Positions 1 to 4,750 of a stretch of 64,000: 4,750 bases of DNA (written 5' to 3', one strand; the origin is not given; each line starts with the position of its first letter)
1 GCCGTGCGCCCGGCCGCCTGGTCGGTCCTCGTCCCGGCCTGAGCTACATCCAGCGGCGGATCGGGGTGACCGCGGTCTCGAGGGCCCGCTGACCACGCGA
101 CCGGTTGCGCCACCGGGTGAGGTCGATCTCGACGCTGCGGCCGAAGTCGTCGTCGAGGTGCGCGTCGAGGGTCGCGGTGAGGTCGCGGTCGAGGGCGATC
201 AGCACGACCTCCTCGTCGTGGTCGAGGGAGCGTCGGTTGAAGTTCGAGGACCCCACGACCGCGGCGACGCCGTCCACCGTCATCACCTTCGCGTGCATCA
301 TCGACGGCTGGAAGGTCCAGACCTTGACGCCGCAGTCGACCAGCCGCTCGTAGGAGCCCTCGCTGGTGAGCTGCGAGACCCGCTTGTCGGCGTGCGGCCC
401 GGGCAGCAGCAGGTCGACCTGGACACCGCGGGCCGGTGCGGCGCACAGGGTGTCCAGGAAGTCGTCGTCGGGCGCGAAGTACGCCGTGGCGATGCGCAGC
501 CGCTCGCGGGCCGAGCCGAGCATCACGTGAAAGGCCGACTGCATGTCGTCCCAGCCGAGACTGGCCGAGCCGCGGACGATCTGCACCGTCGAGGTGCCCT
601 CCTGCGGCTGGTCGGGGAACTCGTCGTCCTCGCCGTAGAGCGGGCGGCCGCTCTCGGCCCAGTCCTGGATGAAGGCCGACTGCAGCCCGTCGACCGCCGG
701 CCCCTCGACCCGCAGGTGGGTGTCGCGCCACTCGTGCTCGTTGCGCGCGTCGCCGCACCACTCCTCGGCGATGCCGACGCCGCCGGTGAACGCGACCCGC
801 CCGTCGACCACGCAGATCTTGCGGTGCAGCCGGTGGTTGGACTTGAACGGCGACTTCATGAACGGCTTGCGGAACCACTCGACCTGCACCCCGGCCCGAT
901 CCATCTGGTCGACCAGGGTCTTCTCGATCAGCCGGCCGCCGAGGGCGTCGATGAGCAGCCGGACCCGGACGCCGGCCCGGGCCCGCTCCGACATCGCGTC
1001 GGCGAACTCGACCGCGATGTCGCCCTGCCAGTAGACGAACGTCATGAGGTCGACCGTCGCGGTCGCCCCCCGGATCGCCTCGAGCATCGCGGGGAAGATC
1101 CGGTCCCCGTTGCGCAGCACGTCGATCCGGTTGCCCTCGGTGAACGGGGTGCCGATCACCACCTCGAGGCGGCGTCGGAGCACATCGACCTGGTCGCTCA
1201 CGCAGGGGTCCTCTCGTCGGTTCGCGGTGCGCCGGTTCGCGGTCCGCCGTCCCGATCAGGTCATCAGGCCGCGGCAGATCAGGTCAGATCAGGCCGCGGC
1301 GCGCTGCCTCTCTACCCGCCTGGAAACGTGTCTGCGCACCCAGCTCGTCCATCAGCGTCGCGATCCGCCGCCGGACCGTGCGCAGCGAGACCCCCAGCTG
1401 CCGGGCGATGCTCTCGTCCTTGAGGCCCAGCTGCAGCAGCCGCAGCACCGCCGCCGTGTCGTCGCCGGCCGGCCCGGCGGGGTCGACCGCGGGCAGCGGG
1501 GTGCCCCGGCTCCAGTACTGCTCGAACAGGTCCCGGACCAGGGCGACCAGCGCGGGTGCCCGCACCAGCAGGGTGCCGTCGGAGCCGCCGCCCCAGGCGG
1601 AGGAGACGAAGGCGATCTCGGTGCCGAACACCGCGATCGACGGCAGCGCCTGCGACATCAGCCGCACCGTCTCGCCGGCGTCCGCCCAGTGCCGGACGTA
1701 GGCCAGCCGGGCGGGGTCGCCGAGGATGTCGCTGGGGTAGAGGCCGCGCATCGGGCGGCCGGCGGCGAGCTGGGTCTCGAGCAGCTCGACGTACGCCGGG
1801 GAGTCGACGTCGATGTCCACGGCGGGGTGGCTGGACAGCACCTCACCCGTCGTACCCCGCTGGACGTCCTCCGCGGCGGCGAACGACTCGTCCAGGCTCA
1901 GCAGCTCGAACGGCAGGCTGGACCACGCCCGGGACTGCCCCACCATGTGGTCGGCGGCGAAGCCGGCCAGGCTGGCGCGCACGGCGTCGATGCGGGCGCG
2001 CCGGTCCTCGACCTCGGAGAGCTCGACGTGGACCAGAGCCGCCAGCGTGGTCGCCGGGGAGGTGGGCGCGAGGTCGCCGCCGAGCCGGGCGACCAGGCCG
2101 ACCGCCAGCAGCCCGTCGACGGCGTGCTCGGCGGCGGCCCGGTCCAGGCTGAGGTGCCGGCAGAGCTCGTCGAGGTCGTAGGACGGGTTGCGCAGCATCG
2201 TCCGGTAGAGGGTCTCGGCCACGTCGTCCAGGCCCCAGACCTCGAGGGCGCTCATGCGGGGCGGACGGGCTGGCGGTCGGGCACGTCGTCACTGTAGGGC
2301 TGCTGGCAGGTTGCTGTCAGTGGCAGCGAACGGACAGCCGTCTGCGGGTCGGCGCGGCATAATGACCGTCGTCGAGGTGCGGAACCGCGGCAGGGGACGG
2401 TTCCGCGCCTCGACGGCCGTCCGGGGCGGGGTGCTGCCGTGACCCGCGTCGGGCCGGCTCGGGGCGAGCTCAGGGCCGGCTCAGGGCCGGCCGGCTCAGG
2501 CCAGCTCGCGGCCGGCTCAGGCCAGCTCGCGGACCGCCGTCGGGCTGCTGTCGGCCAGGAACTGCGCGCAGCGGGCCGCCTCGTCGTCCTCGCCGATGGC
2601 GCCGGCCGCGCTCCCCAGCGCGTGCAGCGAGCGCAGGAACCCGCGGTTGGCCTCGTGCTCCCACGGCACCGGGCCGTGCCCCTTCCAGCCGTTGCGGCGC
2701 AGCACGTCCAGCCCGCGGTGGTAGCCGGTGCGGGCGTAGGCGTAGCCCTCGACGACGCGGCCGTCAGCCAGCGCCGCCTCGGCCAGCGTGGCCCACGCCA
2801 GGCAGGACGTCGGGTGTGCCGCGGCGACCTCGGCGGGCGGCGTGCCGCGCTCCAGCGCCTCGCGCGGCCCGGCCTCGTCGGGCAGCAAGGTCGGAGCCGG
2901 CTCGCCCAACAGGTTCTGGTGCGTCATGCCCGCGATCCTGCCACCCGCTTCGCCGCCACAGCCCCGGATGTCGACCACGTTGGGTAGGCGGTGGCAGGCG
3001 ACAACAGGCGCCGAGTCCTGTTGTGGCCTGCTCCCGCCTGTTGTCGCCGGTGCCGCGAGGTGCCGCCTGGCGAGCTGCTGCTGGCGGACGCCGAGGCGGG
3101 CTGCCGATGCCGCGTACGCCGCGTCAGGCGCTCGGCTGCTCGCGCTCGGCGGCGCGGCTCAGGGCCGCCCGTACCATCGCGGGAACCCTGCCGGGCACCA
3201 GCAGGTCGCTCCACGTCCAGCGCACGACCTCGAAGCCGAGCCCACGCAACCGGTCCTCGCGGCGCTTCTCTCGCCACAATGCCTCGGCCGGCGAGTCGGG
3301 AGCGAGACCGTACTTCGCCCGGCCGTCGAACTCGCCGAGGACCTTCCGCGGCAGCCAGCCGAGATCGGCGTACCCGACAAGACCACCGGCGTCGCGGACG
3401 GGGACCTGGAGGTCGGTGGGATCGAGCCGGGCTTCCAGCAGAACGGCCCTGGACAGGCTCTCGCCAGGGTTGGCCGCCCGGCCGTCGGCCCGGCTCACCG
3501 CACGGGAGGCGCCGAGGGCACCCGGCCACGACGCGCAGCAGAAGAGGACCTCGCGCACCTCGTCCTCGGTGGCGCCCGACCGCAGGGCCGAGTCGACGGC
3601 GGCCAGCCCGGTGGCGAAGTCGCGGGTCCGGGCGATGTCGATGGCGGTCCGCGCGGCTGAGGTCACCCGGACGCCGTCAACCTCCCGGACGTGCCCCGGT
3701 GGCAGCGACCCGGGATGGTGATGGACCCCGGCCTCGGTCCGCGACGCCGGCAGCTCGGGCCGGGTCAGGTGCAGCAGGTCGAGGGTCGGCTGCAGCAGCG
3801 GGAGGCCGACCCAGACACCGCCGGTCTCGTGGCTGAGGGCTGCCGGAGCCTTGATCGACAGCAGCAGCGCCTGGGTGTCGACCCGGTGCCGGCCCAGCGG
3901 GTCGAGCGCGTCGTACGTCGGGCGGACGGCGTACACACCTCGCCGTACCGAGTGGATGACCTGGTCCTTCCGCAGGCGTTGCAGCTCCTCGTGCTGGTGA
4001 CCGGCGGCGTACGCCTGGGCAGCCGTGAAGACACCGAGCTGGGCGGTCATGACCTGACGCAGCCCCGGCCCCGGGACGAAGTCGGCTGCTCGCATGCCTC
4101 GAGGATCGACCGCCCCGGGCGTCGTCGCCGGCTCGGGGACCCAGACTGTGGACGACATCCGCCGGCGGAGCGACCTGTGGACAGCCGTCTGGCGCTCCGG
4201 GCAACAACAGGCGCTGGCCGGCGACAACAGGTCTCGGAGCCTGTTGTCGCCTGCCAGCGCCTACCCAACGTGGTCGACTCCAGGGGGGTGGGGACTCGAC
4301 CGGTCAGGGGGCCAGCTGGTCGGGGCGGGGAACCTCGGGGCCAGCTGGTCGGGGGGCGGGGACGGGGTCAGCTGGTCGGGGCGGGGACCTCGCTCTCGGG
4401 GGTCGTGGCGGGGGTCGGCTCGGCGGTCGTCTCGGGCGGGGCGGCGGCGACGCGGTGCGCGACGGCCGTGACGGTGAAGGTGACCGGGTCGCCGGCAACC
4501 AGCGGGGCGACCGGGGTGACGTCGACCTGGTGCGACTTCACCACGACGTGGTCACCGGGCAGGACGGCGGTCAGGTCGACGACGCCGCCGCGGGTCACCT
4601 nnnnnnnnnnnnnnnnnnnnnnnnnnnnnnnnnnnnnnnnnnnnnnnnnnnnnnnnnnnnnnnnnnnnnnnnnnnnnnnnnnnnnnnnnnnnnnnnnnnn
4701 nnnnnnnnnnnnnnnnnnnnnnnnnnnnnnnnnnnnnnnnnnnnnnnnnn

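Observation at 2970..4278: DUF559 endonuclease-fold gene boxed in by 79-bp inverted repeats with nested hairpins: candidate novel selfish cassette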

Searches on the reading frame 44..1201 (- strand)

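Call 7: search_protein_families(library=pfam, proteins=[window:44-1201:-], max_evalue=0.01)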
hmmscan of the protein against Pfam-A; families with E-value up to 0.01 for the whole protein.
window:44-1201:- (385 aa): 2 families
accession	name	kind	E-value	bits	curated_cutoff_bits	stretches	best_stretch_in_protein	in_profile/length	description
PF13091.12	PLDc_2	-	9.3e-40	136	27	2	227-351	4-130/132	PLD-like domain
PF00614.28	PLDc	-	1.4e-08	34.8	21.9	1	124-141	4-21/28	Phospholipase D Active site motif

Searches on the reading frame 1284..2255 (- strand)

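Call 7: search_protein_families(library=pfam, proteins=[window:1284-2255:-], max_evalue=0.01)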
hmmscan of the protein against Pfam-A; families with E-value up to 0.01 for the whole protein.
window:1284-2255:- (323 aa): 8 families
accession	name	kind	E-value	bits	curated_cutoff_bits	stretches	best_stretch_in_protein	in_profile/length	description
PF13384.12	HTH_23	-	1.1e-05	25.5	24.6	1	269-299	9-39/50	Homeodomain-like domain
PF00196.25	GerE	-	6.5e-05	22.9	23.5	1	269-314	9-54/57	Bacterial regulatory proteins, luxR family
PF08279.18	HTH_11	-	9.2e-05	22.7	25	1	281-305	19-42/55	HTH domain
PF20432.4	Xre-like-HTH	-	0.00086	20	25.8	1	267-296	12-42/63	Antitoxin Xre-like helix-turn-helix domain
PF13412.12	HTH_24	-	0.0022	18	21.9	0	282-304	22-44/48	Winged helix-turn-helix DNA-binding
PF08281.18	Sigma70_r4_2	-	0.0023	18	25.7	1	273-298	21-47/54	Sigma-70, region 4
PF13404.12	HTH_AsnC-type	-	0.0041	17.3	27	0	281-301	21-41/42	AsnC-type helix-turn-helix domain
PF01978.25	TrmB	-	0.0078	16.5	25.6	0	4-60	1-57/68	Sugar-specific transcriptional regulator TrmB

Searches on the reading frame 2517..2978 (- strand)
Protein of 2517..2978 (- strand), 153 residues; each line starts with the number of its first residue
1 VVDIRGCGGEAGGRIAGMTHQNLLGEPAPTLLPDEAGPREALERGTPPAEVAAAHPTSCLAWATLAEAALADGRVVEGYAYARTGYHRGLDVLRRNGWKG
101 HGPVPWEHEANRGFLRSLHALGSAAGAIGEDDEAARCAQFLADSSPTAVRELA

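Call 7: search_protein_families(library=pfam, proteins=[window:2517-2978:-], max_evalue=0.01)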
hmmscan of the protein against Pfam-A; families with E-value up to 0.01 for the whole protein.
window:2517-2978:- (153 aa): 1 family
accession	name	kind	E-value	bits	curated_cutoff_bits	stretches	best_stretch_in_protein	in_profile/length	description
PF11349.13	DUF3151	-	2e-56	190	28.4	1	26-150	2-126/127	Protein of unknown function (DUF3151)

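Call 28: find_related_loci(query=window:2517-2927:-, collection=metagenome_contigs, flank=3000)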
Query window:2517-2927:- (136 aa) in metagenome_contigs; peptide patterns used: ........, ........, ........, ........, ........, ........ (x = any residue, [..] = any of these).
600 stretches matched a pattern (row limit reached: there are more); 309 encode a relative of the query (tblastn E <= 1e-3); the best 80 are kept; 80 distinct loci.
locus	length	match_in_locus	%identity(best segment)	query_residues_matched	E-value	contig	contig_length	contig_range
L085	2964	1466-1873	85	1-136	8e-72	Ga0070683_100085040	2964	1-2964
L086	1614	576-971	84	4-135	2e-66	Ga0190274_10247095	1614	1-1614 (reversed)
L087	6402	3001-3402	69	2-135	3e-58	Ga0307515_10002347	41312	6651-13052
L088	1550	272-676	69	1-135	1e-59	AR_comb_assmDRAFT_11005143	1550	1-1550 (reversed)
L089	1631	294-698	70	1-135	2e-57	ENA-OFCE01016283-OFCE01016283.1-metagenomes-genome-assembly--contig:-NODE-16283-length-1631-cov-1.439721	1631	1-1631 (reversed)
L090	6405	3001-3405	67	2-136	8e-56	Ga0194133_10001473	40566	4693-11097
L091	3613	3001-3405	70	1-135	2e-55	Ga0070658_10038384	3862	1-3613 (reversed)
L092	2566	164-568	76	1-135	1e-55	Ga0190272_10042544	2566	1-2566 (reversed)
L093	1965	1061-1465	70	1-135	3e-55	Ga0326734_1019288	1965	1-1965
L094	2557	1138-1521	67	3-130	2e-54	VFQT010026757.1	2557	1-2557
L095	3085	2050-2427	73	4-129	4e-54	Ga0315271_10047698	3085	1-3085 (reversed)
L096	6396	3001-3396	74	1-131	4e-54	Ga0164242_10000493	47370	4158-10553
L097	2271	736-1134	67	4-136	2e-54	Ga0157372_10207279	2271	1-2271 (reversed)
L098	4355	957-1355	71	3-135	1e-53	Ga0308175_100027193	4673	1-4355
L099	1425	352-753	66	2-135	7e-55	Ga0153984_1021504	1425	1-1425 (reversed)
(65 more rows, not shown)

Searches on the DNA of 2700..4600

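Call 24: search_rna_families(source=window, start=2700, end=4600, threshold=evalue, max_evalue=10)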
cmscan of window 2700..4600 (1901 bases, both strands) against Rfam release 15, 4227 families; matches with E-value up to 10: 18.
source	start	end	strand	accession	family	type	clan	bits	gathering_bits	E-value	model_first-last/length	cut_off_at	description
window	4209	4264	+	RF03937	mir-9456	Gene; miRNA;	-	33.8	80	0.00026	6-65/68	no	mir-9456 microRNA precursor family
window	4188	4270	-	RF01698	Chloroflexi-1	Gene; sRNA;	-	31.8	80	0.00043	1-84/84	no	Chloroflexi-1 RNA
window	4208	4262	+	RF03586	mir-5132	Gene; miRNA;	-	23.2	100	0.95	1-71/71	no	mir-5132 microRNA precursor family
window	4208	4263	+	RF00926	MIR1151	Gene; miRNA;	-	22.3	90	2.2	1-110/110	no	MIR1151 microRNA precursor family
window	4209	4262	-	RF03285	mir-564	Gene; miRNA;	-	21.7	80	2.2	1-82/82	no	mir-564 microRNA precursor family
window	4209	4263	-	RF03586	mir-5132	Gene; miRNA;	-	20.3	100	4.6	1-71/71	no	mir-5132 microRNA precursor family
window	2985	3059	+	RF00674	mir-187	Gene; miRNA;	-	19.5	58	0.48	1-81/81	no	mir-187 microRNA precursor family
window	2983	3041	+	RF03240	MIR5534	Gene; miRNA;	-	19.4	79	1.8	1-102/102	no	MIR5534 microRNA precursor family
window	4214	4257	-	RF03985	mir-9250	Gene; miRNA;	-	19.1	90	4.3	1-63/63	no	mir-9250 microRNA precursor family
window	4515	4586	-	RF03844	mir-3190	Gene; miRNA;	-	18.7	81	7.6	1-77/77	no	mir-3190 microRNA precursor family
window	3459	3522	-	RF02803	PyrR205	Gene; snRNA; snoRNA; HACA-box;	-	18.2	35.6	0.77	1-61/61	no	Pyrobaculum sRNA 205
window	3082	3170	+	RF03405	mir-3200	Gene; miRNA;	-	18.1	79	8.8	1-92/92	no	mir-3200 microRNA precursor family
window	4197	4258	+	RF03595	mir-3569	Gene; miRNA;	-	17.9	50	3.1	1-58/58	no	mir-3569 microRNA precursor family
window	4206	4266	-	RF03325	mir-4872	Gene; miRNA;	-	16.9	58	4.6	1-76/76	no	mir-4872 microRNA precursor family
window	4220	4251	-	RF03847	mir-1538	Gene; miRNA;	-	16.8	78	6.4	1-58/58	no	mir-1538 microRNA precursor family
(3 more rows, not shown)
